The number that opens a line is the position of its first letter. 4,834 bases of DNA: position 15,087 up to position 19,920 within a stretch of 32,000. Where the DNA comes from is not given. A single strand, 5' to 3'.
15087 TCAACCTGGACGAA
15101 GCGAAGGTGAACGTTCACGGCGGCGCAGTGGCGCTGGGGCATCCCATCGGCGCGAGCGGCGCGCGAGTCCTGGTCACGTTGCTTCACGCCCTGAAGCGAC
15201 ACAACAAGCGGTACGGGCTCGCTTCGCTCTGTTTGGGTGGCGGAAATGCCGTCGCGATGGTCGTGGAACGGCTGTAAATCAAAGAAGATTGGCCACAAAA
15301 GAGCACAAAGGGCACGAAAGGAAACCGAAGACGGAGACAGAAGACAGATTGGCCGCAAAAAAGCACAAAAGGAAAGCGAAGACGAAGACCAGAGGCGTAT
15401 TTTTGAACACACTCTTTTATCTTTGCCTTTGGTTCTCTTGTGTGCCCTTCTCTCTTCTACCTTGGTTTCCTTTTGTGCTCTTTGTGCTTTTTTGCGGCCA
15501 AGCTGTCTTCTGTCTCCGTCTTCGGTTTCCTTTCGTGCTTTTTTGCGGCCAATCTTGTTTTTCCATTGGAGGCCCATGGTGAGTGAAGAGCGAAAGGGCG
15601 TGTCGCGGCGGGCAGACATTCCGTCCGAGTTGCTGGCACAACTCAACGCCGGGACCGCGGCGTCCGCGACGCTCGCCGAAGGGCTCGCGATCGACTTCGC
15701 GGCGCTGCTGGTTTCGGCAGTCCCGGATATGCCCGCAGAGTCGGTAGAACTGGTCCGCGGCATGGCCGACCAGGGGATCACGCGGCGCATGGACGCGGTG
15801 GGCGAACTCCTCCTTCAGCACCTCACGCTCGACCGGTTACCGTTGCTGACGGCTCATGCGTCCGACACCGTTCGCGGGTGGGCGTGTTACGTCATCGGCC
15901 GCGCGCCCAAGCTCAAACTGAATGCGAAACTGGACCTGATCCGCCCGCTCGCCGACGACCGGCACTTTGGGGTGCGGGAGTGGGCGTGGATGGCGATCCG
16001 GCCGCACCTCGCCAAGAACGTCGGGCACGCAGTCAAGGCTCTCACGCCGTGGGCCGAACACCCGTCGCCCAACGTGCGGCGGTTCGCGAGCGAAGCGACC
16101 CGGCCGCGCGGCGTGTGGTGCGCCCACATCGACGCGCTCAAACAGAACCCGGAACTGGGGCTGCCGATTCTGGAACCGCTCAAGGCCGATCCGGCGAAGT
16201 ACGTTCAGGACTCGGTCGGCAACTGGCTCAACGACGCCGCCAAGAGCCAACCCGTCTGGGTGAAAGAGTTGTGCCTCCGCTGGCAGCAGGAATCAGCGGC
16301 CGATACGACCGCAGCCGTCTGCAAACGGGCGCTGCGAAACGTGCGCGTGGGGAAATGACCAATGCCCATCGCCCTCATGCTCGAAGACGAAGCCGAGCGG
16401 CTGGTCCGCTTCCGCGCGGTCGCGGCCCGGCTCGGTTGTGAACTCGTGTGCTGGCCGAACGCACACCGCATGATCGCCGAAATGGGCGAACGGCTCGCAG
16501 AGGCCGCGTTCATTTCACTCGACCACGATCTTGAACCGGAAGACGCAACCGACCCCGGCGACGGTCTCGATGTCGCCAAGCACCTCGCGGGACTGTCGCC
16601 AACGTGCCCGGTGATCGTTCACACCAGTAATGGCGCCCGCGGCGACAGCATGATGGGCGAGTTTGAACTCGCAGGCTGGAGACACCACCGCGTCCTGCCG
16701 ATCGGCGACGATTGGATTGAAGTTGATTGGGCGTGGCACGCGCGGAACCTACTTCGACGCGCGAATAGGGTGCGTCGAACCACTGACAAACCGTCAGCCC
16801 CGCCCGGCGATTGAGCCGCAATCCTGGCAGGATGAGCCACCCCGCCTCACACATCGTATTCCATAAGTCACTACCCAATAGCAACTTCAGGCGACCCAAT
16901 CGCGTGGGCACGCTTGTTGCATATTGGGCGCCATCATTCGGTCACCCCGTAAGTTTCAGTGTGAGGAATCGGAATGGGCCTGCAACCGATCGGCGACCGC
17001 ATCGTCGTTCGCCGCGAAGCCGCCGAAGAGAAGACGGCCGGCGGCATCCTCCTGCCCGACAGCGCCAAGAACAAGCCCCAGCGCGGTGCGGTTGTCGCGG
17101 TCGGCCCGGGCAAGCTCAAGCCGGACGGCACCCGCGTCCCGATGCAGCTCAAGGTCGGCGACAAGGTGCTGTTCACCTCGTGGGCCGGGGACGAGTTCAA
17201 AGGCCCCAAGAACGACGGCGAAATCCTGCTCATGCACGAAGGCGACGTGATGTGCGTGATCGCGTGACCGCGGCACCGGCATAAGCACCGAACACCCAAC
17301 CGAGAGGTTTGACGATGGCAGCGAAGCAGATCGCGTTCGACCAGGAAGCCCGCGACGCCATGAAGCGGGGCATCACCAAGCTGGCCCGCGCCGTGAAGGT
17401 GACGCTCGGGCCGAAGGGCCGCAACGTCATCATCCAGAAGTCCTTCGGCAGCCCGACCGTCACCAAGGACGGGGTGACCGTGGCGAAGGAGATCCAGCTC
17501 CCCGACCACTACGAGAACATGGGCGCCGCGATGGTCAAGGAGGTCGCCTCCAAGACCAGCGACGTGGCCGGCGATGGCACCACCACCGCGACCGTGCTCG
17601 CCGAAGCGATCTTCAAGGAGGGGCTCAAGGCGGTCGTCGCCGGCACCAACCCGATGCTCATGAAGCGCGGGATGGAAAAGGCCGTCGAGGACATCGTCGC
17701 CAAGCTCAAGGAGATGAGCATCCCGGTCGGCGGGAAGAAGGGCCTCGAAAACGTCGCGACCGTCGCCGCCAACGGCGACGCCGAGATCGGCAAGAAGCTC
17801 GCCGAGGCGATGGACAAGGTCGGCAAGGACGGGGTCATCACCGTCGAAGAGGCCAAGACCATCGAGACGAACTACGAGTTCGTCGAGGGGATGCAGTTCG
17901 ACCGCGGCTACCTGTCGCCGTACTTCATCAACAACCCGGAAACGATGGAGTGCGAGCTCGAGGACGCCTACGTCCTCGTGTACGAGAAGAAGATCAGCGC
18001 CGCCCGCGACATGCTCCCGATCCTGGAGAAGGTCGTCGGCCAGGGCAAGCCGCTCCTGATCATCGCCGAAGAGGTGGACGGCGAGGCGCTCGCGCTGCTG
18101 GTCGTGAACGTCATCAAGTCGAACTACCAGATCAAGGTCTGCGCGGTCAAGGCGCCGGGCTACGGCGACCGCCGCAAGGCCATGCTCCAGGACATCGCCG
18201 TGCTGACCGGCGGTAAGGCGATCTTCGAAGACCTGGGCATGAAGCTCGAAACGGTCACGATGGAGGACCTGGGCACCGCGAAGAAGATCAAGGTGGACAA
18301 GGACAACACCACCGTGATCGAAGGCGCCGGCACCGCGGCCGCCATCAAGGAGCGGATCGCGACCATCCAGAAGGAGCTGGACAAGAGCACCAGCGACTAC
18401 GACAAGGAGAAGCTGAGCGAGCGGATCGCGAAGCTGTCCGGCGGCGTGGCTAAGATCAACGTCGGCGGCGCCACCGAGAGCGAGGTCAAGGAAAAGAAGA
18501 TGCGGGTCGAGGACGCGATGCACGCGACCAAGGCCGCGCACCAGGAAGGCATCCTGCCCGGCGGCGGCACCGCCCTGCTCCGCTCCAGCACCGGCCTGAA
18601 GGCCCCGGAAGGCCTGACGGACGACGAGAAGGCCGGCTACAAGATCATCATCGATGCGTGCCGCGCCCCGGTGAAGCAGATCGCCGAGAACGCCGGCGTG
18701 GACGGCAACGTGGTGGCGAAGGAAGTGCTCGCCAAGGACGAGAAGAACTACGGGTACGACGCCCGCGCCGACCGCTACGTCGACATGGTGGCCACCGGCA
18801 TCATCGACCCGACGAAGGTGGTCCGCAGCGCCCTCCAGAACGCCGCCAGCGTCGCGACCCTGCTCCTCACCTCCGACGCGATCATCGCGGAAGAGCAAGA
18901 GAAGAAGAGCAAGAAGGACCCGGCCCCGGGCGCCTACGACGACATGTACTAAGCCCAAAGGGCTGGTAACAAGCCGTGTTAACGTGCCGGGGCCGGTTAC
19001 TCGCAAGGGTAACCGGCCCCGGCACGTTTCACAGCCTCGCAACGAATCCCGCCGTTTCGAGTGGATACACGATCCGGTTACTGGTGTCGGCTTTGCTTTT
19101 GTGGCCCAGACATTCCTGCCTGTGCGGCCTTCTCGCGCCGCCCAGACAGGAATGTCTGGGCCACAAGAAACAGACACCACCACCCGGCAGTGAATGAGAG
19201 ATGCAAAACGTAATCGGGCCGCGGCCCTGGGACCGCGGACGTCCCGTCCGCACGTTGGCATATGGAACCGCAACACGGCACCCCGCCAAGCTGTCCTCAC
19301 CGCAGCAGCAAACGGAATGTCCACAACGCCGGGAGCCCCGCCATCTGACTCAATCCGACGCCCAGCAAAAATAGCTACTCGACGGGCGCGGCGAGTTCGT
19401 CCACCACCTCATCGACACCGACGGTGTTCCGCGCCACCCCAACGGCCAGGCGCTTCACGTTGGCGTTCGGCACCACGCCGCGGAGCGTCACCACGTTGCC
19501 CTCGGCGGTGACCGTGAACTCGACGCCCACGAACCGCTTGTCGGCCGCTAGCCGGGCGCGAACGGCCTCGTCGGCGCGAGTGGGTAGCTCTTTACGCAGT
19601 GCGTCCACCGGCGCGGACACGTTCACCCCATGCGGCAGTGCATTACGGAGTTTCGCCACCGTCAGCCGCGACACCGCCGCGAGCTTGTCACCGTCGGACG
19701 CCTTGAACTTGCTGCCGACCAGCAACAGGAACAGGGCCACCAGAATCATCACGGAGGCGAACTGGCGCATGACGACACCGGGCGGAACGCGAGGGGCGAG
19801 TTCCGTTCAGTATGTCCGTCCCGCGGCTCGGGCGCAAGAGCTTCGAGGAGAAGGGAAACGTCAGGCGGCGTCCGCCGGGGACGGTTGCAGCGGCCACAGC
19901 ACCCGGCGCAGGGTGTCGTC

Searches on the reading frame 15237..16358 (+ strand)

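Call 95: search_protein_families(library=pfam, proteins=[window:15237-16358:+], max_evalue=0.001)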
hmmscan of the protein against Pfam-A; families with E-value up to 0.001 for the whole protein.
window:15237-16358:+ (373 aa): 2 families
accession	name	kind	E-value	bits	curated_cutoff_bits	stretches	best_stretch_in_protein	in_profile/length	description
PF13646.12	HEAT_2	-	3.7e-06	27.6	27.7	0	201-254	5-55/88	HEAT repeats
PF08713.17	DNA_alkylation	-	9.5e-05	22.6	21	1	250-344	107-192/213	DNA alkylation repair enzyme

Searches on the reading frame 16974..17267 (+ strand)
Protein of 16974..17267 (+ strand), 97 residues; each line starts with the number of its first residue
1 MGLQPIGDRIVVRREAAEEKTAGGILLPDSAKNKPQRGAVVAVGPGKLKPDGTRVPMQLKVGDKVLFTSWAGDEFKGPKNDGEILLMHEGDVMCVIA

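Call 95: search_protein_families(library=pfam, proteins=[window:16974-17267:+], max_evalue=0.001)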
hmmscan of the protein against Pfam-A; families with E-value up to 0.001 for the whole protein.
window:16974-17267:+ (97 aa): 1 family
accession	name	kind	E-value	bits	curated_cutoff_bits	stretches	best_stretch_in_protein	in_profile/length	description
PF00166.26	Cpn10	-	2.6e-31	107.9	21.1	1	3-96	2-93/93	Chaperonin 10 Kd subunit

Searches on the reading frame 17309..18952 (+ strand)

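Call 95: search_protein_families(library=pfam, proteins=[window:17309-18952:+], max_evalue=0.001)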
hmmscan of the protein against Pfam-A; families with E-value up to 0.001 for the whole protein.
window:17309-18952:+ (547 aa): 1 family
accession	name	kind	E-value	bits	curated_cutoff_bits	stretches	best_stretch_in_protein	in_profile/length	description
PF00118.29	Cpn60_TCP1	-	1.9e-78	264.8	34.3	1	25-529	1-489/490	TCP-1/cpn60 chaperonin family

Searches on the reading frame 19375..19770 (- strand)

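Call 95: search_protein_families(library=pfam, proteins=[window:19375-19770:-], max_evalue=0.001)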
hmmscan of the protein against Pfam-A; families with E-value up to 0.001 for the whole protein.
window:19375-19770:- (131 aa): 1 family
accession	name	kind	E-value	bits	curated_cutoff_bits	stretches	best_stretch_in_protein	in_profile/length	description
PF04972.22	BON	-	2.1e-10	41.2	27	1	67-126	6-65/69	BON domain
